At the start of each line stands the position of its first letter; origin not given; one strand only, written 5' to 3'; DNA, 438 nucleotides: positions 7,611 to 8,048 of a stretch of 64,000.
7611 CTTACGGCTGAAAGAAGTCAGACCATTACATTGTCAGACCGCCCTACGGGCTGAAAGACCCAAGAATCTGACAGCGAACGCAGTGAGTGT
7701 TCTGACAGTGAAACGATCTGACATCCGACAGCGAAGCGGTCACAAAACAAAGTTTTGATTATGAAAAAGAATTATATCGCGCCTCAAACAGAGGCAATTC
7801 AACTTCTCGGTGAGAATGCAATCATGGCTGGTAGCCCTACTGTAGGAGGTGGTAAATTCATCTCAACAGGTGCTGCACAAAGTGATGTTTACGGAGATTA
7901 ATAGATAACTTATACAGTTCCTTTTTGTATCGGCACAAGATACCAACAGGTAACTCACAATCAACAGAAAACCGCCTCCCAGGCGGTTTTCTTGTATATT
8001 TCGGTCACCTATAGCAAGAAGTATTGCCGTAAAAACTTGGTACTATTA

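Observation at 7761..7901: Unannotated 46-aa mini-ORF after a giant secreted protein, paralogous to a second one 21 kb away (copy 1)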

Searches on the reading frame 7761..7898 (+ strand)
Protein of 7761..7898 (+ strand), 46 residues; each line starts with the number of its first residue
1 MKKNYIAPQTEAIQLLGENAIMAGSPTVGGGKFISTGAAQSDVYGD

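Call 7: search_protein_families(library=ncbifam, proteins=[window:7761-7898:+], max_evalue=1)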
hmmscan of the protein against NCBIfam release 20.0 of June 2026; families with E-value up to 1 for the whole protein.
seq(46 aa): 0 families

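Call 8: search_protein_families(library=pfam, proteins=[window:7761-7898:+], max_evalue=1)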
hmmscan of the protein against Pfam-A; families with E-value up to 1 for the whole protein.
seq(46 aa): 0 families

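Call 11: find_homologous_proteins(query=window:7761-7898:+, max_evalue=10)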
Query seq(46 aa) (46 aa): 82 proteins with E <= 10 among 82 candidates.
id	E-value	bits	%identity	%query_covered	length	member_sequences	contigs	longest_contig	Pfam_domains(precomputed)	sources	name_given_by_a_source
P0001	7.6e-22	92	100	100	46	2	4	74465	-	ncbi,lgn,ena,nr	ncbi:MAG: hypothetical protein IKY87_03485 [Paludibacteraceae bacterium]|nr:hypothetical protein [Pa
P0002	6.9e-14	68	85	100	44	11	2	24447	-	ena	-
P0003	6.7e-13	65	83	100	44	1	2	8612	-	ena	-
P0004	1.1e-12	64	80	100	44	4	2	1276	-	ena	-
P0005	2.7e-12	63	79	100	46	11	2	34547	-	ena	-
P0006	5.2e-12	62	78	100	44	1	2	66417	-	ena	-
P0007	1.7e-11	60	78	100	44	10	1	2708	-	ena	-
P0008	6.0e-11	59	78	100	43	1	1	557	-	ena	-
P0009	4.2e-10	56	78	100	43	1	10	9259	-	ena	-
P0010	4.2e-10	56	75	100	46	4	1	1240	-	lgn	-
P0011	8.3e-10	55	86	78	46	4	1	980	-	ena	-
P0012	1.1e-9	55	73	100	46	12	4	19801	-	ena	-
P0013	4.5e-9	53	77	100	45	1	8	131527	-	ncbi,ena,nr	ncbi:MAG: hypothetical protein II248_06435 [Paludibacteraceae bacterium]|nr:hypothetical protein [Pa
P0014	5.4e-9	53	74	100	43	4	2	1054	-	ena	-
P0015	5.8e-9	53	74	100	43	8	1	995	-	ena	-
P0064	5.7e-5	40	92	54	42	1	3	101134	-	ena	-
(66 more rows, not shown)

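Call 14: find_encoding_contigs(protein=P0013, flank=10000, max_places=3)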
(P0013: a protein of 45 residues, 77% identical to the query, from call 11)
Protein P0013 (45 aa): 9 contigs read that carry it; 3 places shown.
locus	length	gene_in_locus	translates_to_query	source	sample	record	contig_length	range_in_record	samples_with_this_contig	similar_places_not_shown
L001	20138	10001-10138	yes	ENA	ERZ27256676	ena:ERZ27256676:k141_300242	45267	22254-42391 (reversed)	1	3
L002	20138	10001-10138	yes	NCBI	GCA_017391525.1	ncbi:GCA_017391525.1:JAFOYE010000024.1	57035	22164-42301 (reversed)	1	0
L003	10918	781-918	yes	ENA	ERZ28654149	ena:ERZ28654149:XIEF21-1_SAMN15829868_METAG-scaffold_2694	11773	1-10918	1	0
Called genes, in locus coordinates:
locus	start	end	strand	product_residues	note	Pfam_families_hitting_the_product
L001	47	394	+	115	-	-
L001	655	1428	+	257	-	-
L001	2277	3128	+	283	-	PF02498:Bro-N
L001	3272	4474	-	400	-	PF13173:AAA_14, PF13635:DUF4143 (weak)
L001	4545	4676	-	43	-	-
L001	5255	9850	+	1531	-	PF13287:Fn3_assoc, PF13290:CHB_HEX_C_1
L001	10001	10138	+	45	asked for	-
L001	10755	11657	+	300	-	-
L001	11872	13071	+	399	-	-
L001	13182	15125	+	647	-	-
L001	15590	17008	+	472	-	PF04087:DUF389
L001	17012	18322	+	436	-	PF17116:T9SS_plug_1st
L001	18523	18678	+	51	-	PF00301:Rubredoxin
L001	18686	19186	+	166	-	-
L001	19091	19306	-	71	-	-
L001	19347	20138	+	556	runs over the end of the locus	PF00501:AMP-binding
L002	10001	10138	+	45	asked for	-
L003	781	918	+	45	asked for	-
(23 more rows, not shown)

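Call 15: find_encoding_contigs(protein=P0064, flank=10000, max_places=3)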
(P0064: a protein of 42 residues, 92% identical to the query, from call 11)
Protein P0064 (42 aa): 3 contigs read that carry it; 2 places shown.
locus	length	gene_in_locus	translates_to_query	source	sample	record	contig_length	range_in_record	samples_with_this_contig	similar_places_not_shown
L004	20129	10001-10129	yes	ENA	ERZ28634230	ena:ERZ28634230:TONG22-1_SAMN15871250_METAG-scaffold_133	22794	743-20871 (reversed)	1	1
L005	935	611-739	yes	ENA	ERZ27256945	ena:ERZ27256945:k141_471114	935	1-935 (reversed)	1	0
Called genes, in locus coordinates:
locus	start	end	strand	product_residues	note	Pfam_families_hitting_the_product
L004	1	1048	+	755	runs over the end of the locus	PF00933:Glyco_hydro_3, PF01915:Glyco_hydro_3_C, PF14310:Fn3-like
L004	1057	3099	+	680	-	-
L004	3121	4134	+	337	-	-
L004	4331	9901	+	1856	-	PF00041:fn3 (faint), PF25059:FN3_DSCAM-DSCAML_C (faint), PF00754:F5_F8_type_C, PF22633:F5_F8_type_C_2, PF00754:F5_F8_type_C, PF22633:F5_F8_type_C_2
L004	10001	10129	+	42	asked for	-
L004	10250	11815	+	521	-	-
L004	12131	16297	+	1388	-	PF17652:Glyco_hydro81C, PF00754:F5_F8_type_C, PF22633:F5_F8_type_C_2, PF00754:F5_F8_type_C, PF22633:F5_F8_type_C_2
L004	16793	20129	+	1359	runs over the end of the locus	?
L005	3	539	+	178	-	?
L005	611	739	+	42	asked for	-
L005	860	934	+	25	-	?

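Call 17: find_related_loci(query=A1, collection=genome_contigs, flank=10000)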
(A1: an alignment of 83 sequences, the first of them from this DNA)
Query A1 (46 aa) in genome_contigs; peptide patterns used: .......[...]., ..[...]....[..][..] (x = any residue, [..] = any of these).
599 stretches matched a pattern (row limit reached: there are more); 29 encode a relative of the query (tblastn E <= 1e-3); 29 distinct loci.
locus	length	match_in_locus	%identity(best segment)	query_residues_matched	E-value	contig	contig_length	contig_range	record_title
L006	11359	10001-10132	83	1-46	3e-18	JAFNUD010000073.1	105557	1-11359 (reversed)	MAG: Paludibacteraceae bacterium isolate RGIG125 Dairy_cattle_Cecum-1__c137893, whole genome shotgun sequence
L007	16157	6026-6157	74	1-46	3e-16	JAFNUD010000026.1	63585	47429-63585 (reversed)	MAG: Paludibacteraceae bacterium isolate RGIG125 Dairy_cattle_Cecum-1__c65, whole genome shotgun sequence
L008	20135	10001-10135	77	1-46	6e-16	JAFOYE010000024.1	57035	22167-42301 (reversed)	MAG: Paludibacteraceae bacterium isolate RGIG906 Dairy_cattle_Rectum-3__c344, whole genome shotgun sequence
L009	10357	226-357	72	1-46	1e-14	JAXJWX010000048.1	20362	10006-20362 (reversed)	MAG: Paludibacteraceae bacterium isolate DOME_MAG_6733 6733_C0417_k141_221685, whole genome shotgun sequence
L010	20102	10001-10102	81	1-36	1e-13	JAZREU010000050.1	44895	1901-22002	MAG: Paludibacteraceae bacterium isolate T1900045498_YK20190192.MAGScoT_cleanbin_000020 SGB_7463_k141_1317003, whole gen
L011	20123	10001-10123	63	1-46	5e-12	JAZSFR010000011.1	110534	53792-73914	MAG: Paludibacteraceae bacterium isolate T1900044581_TS20190047.MAGScoT_cleanbin_000010 SGB_567_k141_1668708, whole geno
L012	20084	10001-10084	82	1-28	2e-11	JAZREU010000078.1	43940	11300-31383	MAG: Paludibacteraceae bacterium isolate T1900045498_YK20190192.MAGScoT_cleanbin_000020 SGB_7463_k141_375238, whole geno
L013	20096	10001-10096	79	1-33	3e-11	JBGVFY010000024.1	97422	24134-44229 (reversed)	MAG: Paludibacteraceae bacterium isolate fecal_MAG_38 fecal_MAG_38_contig_0024, whole genome shotgun sequence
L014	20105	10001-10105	73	1-37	5e-11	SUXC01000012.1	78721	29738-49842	MAG: Bacteroidales bacterium isolate SIG114 NODE_1817_length_78721_cov_3.070934, whole genome shotgun sequence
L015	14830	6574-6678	77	1-31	6e-11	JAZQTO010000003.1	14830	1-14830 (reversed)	MAG: Paludibacteraceae bacterium isolate T1900045186_TC20190182.MAGScoT_cleanbin_000014 SGB_5274_k141_814160, whole geno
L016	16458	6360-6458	76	1-29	7e-11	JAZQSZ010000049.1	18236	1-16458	MAG: Paludibacteraceae bacterium isolate T1900045194_TC20190190.MAGScoT_cleanbin_000055 SGB_5308_k141_728537, whole geno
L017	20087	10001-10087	83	1-29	7e-11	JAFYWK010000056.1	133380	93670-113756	MAG: Paludibacteraceae bacterium isolate RGIG7483 Water_buffalos_Colon-4__c82184, whole genome shotgun sequence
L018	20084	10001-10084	79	1-28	1e-10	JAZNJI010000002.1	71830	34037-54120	MAG: Paludibacteraceae bacterium isolate T1900044680_TS20190146.MAGScoT_cleanbin_000028 SGB_1682_k141_635135, whole geno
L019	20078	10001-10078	85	1-26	1e-10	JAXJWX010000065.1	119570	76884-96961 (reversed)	MAG: Paludibacteraceae bacterium isolate DOME_MAG_6733 6733_C0417_k141_322010, whole genome shotgun sequence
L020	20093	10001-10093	79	1-33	2e-10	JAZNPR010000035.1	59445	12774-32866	MAG: Paludibacteraceae bacterium isolate T1900044833_TS20190299.MAGScoT_cleanbin_000033 SGB_2903_k141_1317173, whole gen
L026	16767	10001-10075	84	1-25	2e-9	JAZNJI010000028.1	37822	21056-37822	MAG: Paludibacteraceae bacterium isolate T1900044680_TS20190146.MAGScoT_cleanbin_000028 SGB_1682_k141_3806082, whole gen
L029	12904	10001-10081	74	1-27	3e-9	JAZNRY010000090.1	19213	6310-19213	MAG: Paludibacteraceae bacterium isolate T1900044812_TS20190278.MAGScoT_cleanbin_000006 SGB_2793_k141_2198846, whole gen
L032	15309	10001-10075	80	5-29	4e-8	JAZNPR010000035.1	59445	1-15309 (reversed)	MAG: Paludibacteraceae bacterium isolate T1900044833_TS20190299.MAGScoT_cleanbin_000033 SGB_2903_k141_1317173, whole gen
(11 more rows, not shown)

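Call 31: search_protein_representatives(alignment_id=A1)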
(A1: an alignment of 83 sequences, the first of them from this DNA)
Query: 83 sequences, 65 profile positions. Proteins with E-value up to 0.001 (for the whole library): 73; up to 1e-10: 24; up to 1e-30: 0. The best 73 are listed.
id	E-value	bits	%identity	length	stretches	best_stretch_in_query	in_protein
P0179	4.0e-20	87.0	-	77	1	2-60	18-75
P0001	2.3e-19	84.6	-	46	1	19-62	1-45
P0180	5.8e-18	80.1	-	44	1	19-61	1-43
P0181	3.5e-17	77.5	-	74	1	3-62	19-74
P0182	7.1e-17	76.6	-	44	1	19-60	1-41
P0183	1.0e-15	72.9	-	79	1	10-52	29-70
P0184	2.0e-15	71.9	-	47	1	19-62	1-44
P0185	2.0e-15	71.9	-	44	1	19-64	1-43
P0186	4.9e-15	70.7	-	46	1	19-59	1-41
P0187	2.6e-14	68.4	-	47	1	19-61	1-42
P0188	4.1e-14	67.7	-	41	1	19-56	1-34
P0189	8.9e-14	66.6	-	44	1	19-60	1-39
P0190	1.1e-13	66.3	-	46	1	16-62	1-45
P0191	1.2e-13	66.3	-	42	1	19-45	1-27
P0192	1.1e-12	63.2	-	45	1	19-61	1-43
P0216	8.9e-07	44.2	-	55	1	19-45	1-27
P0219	3.7e-06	42.2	-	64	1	19-56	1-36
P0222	1.1e-05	40.8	-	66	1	18-59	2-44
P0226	2.6e-05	39.5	-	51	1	19-50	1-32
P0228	5.8e-05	38.4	-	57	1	19-63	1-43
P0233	7.8e-05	38.0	-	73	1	9-47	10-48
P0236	1.6e-04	37.0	-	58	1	19-57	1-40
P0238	2.1e-04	36.6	-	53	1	19-55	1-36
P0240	3.4e-04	35.9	-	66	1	19-61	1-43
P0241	4.2e-04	35.7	-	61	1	19-57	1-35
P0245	5.7e-04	35.2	-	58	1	19-55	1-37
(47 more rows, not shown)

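Call 34: find_encoding_contigs(protein=P0238, flank=10000, max_places=4)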
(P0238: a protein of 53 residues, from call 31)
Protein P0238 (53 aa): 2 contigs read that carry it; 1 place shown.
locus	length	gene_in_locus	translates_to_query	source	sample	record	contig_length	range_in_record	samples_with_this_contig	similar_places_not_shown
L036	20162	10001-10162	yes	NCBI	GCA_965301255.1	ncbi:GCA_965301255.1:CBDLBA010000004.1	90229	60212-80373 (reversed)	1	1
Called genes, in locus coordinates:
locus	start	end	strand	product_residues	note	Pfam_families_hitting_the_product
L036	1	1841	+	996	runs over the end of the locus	PF21760:SecD_1st, PF22599:SecDF_P1_head, PF02355:SecD_SecF_C, PF00873:ACR_tran (weak), PF03176:MMPL (weak), PF07549:Sec_GG, PF02355:SecD_SecF_C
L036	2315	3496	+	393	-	PF13173:AAA_14, PF13730:HTH_36 (weak)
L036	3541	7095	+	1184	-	PF01855:POR_N, PF17147:PFOR_II, PF01558:POR, PF10371:EKR, PF12838:Fer4_7 (weak), PF13183:Fer4_8 (weak), PF13237:Fer4_10 (weak), PF13484:Fer4_16 (weak), +4 more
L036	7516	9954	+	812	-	PF14200:RicinB_lectin_2 (faint)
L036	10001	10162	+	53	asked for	-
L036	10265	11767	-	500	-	PF13440:Polysacc_synt_3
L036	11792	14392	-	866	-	PF09586:YfhO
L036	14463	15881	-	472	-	PF05221:AdoHcyase, PF00670:AdoHcyase_NAD, PF02826:2-Hacid_dh_C (weak)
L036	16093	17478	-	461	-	PF01554:MatE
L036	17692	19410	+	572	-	PF06826:Asp-Al_Ex, PF02080:TrkA_C, PF06826:Asp-Al_Ex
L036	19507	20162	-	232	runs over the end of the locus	PF01128:IspD, PF12804:NTP_transf_3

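Call 35: find_encoding_contigs(protein=P0228, flank=10000, max_places=4)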
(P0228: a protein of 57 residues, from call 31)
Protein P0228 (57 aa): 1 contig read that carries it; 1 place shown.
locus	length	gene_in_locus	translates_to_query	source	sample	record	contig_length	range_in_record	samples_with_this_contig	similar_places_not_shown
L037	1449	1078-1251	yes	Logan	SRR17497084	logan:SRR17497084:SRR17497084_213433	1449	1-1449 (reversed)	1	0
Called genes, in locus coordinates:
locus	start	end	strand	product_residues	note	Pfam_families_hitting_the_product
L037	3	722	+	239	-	?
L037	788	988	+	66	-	-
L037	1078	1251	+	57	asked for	-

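Call 42: search_protein_families(library=pfam, proteins=[L036:7516-9954:+, L001:5255-9850:+, L004:4331-9901:+], max_evalue=1)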
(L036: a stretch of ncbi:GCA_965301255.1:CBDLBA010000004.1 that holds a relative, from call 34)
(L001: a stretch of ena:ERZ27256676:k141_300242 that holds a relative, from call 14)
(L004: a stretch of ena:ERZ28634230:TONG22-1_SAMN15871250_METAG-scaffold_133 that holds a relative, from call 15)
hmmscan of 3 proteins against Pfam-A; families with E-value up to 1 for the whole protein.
L036:7516-9954:+ (812 aa): 3 families
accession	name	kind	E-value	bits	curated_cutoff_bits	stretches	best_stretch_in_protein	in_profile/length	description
PF14200.12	RicinB_lectin_2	-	3.7e-06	28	25.6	1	496-564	12-82/89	Ricin-type beta-trefoil lectin domain-like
PF06458.18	MucBP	-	0.00092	20.3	23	1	219-280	2-63/63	MucBP domain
PF06229.18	FRG1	-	0.099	12.8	27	0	101-121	36-56/189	FRG1-like domain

L001:5255-9850:+ (1531 aa): 2 families
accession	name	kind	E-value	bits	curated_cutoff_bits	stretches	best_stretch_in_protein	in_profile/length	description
PF13290.12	CHB_HEX_C_1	-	9.4e-22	77.2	22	1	656-720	2-67/67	Chitobiase/beta-hexosaminidase C-terminal domain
PF13287.12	Fn3_assoc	-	1.1e-17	64.3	23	1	666-723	1-59/59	Fn3 associated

L004:4331-9901:+ (1856 aa): 13 families
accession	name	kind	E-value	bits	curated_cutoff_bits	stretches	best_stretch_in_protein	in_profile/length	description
PF00754.31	F5_F8_type_C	-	1.3e-25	90.4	28.2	2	760-867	8-121/127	F5/8 type C domain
PF22633.2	F5_F8_type_C_2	-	2.2e-24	86.3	27.8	2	769-856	2-91/91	NedA-like, galactose-binding domain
PF00041.27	fn3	-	3.4e-10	40.4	25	3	1387-1465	2-79/84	Fibronectin type III domain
PF25059.1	FN3_DSCAM-DSCAML_C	-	3.6e-07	30.8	39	2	1175-1216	41-82/89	DSCAM/DSCAML C-terminal Fn3-like domain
PF19077.6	Big_13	-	0.043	14.8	27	2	1142-1217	25-101/102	Bacterial Ig-like domain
PF00028.23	Cadherin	-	0.057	14.3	28.8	1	1136-1214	3-90/93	Cadherin domain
PF17936.7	Big_6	-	0.11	13.2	27.6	0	1427-1467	38-77/83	Bacterial Ig domain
PF20164.4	GspA_SrpA_N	-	0.16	12.8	27.4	0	1443-1470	82-109/117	GspA/SrpA SigLec-like domain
PF05887.16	Trypan_PARP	-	0.17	12.3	100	0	467-489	53-75/134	Procyclic acidic repetitive protein (PARP)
PF13750.12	Big_3_3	-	0.19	11.8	27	0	1186-1213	118-145/157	Bacterial Ig-like domain (group 3)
PF13205.12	Big_5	-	0.44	11.7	23.6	2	1141-1216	36-105/105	Bacterial Ig-like domain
PF19070.5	DUF5766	-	0.48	11.2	27.4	0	441-470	30-59/77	Family of unknown function (DUF5766)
PF24893.1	DUF7743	-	0.85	9.8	27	0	135-168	4-38/120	Domain of unknown function (DUF7743)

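Call 43: search_protein_families(library=ncbifam, proteins=[L036:7516-9954:+, L001:5255-9850:+, L004:4331-9901:+, L036:10001-10162:+], max_evalue=1)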
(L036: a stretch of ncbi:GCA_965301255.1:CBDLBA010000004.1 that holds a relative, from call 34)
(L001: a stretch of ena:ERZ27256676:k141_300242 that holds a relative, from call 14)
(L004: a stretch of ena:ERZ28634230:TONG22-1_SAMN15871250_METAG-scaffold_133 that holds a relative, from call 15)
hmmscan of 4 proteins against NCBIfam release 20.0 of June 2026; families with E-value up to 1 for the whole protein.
L036:7516-9954:+ (812 aa): 1 family
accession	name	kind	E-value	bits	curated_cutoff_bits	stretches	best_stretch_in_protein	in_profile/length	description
TIGR03696.1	Rhs_assc_core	domain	0.095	13.2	32.5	1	36-94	11-64/76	RHS repeat-associated core domain-containing protein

L001:5255-9850:+ (1531 aa): 0 families

L004:4331-9901:+ (1856 aa): 4 families
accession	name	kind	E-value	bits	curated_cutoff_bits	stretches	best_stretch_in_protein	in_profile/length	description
NF045522.1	MXAN_2561_fam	equivalog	6.2e-07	29.2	150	2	1127-1215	165-257/304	MXAN_2561 family MXYO-CTERM-anchored protein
NF053671.1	bindosome_BasC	exception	0.021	14.7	260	1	563-609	75-121/140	bindosome assembly system protein BasC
NF050085.1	LIC10280_fam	exception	0.1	13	100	1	516-578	3-65/85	LIC10280 family protein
NF052591.1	ArlG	equivalog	0.14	12.2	110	0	503-567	56-125/148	archaellum stator protein ArlG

L036:10001-10162:+ (53 aa): 0 families
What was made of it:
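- Tried and rejected: Pfam and NCBIfam scans of both mini-proteins and of distant members gave nothing (calls 7, 8, 43).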

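Call 48: find_encoding_contigs(protein=P0216, flank=6000, max_places=3)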
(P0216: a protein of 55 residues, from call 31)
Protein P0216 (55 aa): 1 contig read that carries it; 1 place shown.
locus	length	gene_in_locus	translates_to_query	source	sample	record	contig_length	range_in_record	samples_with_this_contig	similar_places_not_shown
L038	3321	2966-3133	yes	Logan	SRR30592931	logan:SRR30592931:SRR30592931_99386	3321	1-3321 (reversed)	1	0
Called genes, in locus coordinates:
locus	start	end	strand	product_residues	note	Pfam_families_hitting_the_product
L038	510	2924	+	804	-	-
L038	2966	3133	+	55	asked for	-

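Call 49: find_encoding_contigs(protein=P0245, flank=6000, max_places=3)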
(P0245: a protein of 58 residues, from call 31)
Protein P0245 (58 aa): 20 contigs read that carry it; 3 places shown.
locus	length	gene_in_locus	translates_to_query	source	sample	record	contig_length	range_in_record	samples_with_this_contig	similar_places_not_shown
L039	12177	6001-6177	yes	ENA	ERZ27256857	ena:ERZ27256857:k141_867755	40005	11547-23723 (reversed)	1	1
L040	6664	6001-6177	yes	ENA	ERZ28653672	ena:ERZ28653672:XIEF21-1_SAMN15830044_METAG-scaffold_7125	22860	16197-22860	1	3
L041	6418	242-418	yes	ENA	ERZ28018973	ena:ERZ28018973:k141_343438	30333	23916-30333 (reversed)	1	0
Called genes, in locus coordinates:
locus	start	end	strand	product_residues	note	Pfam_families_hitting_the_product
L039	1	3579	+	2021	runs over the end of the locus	PF00933:Glyco_hydro_3, PF01915:Glyco_hydro_3_C, PF03422:CBM_6, PF14310:Fn3-like, PF01095:Pectinesterase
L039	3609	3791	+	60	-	-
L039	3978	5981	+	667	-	PF03422:CBM_6 (weak)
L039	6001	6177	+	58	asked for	-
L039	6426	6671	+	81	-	-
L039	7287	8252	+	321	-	-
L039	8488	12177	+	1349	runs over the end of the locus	PF09479:Flg_new (weak), PF01095:Pectinesterase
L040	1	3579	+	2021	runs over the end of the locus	PF00933:Glyco_hydro_3, PF01915:Glyco_hydro_3_C, PF03422:CBM_6, PF14310:Fn3-like, PF01095:Pectinesterase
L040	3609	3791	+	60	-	-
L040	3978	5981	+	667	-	PF03422:CBM_6 (weak)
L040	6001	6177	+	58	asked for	-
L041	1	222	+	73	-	?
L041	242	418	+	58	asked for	-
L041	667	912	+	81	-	-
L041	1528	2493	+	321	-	-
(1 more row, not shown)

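Call 50: find_encoding_contigs(protein=P0233, flank=6000, max_places=3)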
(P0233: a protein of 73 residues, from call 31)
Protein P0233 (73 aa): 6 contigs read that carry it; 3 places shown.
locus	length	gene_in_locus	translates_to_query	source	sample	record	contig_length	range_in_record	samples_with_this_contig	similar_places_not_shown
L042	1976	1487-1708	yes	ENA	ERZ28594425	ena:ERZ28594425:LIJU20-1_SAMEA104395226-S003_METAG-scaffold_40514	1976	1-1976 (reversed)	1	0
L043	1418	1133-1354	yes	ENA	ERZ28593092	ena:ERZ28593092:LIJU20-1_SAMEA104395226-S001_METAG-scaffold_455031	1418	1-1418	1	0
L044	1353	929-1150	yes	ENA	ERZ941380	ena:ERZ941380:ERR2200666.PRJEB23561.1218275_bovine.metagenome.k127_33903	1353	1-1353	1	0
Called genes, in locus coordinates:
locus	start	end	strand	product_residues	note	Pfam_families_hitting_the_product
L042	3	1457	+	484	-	?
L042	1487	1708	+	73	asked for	-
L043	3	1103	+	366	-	?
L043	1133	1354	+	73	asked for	-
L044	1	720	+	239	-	?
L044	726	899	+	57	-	-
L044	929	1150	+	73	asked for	-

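Call 58: search_protein_families(library=pfam, proteins=[L019:3876-4370:+, L014:10461-11030:+, L014:11577-12944:+, L026:4620-5777:+, L032:3488-4636:+, L029:1850-4126:+], max_evalue=0.001)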
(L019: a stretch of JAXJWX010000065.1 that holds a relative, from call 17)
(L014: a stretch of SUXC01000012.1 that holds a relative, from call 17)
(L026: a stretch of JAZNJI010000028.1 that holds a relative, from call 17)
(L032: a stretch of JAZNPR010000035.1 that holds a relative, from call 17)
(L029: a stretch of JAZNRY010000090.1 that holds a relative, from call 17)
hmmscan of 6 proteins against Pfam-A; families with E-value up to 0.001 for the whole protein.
L019:3876-4370:+ (164 aa): 1 family
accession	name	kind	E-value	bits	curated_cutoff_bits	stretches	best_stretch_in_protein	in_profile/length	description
PF13151.12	DUF3990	-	5.5e-45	153.2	32.2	1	2-153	1-148/152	Protein of unknown function (DUF3990)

L014:10461-11030:+ (189 aa): 1 family
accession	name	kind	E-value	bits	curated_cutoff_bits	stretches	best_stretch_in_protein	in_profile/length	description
PF18762.7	Kinase-PolyVal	-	3.2e-20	73.2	27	1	30-187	9-157/160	Serine/Threonine/Tyrosine Kinase found in polyvalent proteins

L014:11577-12944:+ (455 aa): 3 families
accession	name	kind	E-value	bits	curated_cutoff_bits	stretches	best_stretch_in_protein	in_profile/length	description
PF13635.12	DUF4143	-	2.3e-32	112.4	28.1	1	224-388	2-160/160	Domain of unknown function (DUF4143)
PF13173.12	AAA_14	-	1.2e-24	87.2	27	1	18-150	2-128/129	AAA domain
PF00004.35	AAA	-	0.00012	23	21.2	1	21-96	1-68/131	ATPase family associated with various cellular activities (AAA)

L026:4620-5777:+ (385 aa): 2 families
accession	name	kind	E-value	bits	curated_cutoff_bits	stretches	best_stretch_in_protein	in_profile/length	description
PF06250.17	YhcG_C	-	3e-49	167.3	32.5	1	223-366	3-146/157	YhcG PDDEXK nuclease domain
PF17761.7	DUF1016_N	-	8.4e-20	71.7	32.8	1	17-201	2-137/137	DUF1016 N-terminal domain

L032:3488-4636:+ (382 aa): 5 families
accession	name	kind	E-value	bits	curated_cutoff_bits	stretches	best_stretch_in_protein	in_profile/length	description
PF01637.24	ATPase_2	-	1.1e-06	29.1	33.2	1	23-198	1-153/225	ATPase domain predominantly from Archaea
PF13401.12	AAA_22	-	7e-06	26.8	27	1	43-203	8-125/130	AAA domain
PF14516.12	AAA_35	-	2.7e-05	23.6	27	1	23-77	13-68/331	AAA-like domain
PF13173.12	AAA_14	-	3.8e-05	24.1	27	0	44-91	6-56/129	AAA domain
PF13191.12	AAA_16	-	5.7e-05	24.1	32.6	1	23-182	2-155/167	AAA ATPase domain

L029:1850-4126:+ (758 aa): 3 families
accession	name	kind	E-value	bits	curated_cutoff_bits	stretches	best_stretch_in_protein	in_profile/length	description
PF00933.27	Glyco_hydro_3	-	8.7e-71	239.4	27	1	34-335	1-315/316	Glycosyl hydrolase family 3 N terminal domain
PF01915.27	Glyco_hydro_3_C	-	3.3e-40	138.7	31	1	374-626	2-200/200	Glycosyl hydrolase family 3 C-terminal domain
PF14310.12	Fn3-like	-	3.9e-21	75.4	25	1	669-745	2-69/71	Fibronectin type III-like domain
